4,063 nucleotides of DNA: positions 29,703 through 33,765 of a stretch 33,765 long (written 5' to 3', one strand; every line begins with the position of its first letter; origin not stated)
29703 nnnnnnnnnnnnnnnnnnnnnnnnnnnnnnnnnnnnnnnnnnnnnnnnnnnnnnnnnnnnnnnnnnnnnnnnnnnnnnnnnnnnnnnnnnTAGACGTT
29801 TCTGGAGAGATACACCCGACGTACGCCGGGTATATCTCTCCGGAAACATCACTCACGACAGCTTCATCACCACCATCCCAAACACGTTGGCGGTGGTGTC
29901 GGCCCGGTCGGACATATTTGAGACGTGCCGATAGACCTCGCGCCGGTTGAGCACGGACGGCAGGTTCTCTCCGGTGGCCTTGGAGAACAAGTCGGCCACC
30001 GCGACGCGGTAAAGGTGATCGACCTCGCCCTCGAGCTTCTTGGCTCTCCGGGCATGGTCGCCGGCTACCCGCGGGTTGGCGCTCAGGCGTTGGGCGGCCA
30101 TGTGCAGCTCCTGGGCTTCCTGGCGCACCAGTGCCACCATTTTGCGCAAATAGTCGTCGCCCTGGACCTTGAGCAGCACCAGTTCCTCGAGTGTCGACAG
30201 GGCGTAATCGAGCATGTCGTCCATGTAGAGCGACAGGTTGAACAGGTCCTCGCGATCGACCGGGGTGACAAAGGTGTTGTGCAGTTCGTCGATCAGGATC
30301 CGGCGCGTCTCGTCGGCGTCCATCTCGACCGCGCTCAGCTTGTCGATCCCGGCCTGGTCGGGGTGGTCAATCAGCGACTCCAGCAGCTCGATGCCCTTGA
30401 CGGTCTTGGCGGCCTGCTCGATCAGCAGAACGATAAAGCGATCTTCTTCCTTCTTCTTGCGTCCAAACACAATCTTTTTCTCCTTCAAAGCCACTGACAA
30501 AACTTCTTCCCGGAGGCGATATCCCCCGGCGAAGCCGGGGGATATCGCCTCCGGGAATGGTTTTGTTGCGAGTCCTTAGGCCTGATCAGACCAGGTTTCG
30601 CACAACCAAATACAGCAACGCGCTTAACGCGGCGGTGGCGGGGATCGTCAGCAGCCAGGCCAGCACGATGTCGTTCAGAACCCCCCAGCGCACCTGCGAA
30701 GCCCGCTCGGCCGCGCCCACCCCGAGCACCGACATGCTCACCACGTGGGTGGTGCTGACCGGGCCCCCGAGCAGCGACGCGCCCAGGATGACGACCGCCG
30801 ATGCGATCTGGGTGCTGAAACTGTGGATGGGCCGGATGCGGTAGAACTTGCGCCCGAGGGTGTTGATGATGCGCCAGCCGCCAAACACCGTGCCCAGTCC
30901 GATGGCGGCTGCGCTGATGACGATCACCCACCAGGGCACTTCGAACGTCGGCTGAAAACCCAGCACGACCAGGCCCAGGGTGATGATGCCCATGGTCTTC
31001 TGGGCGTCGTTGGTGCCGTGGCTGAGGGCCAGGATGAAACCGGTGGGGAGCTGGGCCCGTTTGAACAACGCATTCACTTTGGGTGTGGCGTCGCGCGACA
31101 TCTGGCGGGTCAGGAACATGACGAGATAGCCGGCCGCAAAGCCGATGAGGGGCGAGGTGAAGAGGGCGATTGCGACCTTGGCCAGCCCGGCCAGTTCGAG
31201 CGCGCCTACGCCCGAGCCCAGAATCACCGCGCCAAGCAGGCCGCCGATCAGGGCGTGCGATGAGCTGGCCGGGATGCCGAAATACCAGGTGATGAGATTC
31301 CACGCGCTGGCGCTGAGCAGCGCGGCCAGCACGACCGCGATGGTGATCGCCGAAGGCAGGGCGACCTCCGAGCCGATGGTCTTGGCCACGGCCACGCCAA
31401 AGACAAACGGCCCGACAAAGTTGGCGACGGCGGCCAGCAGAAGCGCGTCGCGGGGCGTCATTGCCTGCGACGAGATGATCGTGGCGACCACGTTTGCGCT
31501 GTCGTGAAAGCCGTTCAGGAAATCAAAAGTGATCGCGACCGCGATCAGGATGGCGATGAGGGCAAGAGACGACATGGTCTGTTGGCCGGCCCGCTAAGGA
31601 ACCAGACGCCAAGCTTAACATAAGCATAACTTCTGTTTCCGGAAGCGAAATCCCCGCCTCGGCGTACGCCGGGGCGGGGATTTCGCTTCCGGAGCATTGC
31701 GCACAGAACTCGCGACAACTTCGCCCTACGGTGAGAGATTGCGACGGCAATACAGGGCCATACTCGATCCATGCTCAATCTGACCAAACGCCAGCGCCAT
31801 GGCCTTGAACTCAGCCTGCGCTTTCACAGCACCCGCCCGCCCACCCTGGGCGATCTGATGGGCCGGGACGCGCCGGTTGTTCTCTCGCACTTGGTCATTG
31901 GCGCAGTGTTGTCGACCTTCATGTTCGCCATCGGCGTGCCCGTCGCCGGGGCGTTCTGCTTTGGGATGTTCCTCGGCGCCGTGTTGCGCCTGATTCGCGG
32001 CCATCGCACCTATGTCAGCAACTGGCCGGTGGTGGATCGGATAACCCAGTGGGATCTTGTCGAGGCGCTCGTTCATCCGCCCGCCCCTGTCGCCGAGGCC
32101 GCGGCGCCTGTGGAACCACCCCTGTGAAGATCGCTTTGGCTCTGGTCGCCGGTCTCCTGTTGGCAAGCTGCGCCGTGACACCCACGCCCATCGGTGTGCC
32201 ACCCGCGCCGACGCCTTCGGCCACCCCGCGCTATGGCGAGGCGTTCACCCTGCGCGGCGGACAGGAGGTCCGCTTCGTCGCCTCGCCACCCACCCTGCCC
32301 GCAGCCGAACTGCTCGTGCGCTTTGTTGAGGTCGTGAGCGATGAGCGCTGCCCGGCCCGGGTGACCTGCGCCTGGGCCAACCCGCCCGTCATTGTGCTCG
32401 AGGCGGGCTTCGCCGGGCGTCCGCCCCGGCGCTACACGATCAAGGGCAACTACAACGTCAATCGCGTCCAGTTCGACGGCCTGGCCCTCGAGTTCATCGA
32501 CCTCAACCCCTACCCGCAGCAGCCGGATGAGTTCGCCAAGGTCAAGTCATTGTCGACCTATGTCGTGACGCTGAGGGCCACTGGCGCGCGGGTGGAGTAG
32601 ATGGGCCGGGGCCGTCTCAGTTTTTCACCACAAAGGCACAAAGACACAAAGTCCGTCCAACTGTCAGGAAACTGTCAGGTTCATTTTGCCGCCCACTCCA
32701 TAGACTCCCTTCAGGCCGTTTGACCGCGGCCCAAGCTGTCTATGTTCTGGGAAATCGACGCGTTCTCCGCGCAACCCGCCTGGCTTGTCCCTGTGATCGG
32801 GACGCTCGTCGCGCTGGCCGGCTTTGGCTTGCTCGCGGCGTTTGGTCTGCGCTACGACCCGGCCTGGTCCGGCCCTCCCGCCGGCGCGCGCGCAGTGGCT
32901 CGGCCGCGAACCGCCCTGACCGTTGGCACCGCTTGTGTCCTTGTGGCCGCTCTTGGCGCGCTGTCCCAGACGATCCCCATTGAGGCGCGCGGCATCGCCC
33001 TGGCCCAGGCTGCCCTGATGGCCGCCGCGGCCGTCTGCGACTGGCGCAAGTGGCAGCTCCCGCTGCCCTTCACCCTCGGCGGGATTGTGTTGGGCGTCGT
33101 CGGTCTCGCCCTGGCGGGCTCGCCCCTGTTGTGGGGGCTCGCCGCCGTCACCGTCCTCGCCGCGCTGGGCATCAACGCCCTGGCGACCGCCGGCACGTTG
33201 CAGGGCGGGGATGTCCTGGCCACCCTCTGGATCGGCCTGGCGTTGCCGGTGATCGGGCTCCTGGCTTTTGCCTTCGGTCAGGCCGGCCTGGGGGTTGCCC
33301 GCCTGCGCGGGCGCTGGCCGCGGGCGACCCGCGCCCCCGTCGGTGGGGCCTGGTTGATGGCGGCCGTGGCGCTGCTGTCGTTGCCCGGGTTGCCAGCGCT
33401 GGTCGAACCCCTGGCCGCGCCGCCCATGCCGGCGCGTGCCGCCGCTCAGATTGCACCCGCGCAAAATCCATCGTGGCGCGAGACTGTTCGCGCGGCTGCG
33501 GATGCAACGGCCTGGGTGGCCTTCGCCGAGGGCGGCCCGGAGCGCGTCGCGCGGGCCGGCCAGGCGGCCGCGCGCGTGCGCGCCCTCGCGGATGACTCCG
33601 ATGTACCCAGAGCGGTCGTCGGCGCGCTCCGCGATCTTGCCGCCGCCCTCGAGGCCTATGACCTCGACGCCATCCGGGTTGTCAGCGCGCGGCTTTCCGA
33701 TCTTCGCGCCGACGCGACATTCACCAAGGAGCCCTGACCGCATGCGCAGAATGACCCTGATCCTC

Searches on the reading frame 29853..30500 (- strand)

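Call 6: search_protein_families(library=pfam, proteins=[window:29853-30500:-], max_evalue=0.01)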
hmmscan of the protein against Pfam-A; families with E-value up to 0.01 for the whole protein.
window:29853-30500:- (215 aa): 1 family
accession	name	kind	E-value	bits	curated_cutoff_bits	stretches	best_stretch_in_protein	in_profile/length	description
PF01865.21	PhoU_div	-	4.6e-20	72.3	24.4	1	11-212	4-213/214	Protein of unknown function DUF47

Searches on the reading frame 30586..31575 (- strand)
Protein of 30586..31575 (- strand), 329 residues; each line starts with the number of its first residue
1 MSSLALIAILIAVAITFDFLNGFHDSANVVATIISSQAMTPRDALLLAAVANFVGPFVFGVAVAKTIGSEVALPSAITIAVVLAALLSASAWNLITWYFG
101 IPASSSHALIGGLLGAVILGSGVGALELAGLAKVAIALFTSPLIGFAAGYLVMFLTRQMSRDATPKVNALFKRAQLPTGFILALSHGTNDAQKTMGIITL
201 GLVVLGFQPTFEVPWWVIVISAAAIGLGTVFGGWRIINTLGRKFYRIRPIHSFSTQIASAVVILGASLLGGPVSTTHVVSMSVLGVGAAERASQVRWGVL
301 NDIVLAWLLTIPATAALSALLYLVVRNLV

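Call 6: search_protein_families(library=pfam, proteins=[window:30586-31575:-], max_evalue=0.01)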
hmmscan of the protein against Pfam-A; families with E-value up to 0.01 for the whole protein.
window:30586-31575:- (329 aa): 1 family
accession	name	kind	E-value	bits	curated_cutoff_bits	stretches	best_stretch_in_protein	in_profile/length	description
PF01384.25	PHO4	-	2.4e-88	296.9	33.7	1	21-318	1-350/350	Phosphate transporter family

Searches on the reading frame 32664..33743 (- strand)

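Call 6: search_protein_families(library=pfam, proteins=[window:32664-33743:-], max_evalue=0.01)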
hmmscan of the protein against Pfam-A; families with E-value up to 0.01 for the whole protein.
window:32664-33743:- (359 aa): 1 family
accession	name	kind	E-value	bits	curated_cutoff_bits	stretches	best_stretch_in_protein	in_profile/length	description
PF15621.11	PROL5-SMR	-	0.00028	21.6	25.3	1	92-147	11-65/115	Proline-rich submaxillary gland androgen-regulated family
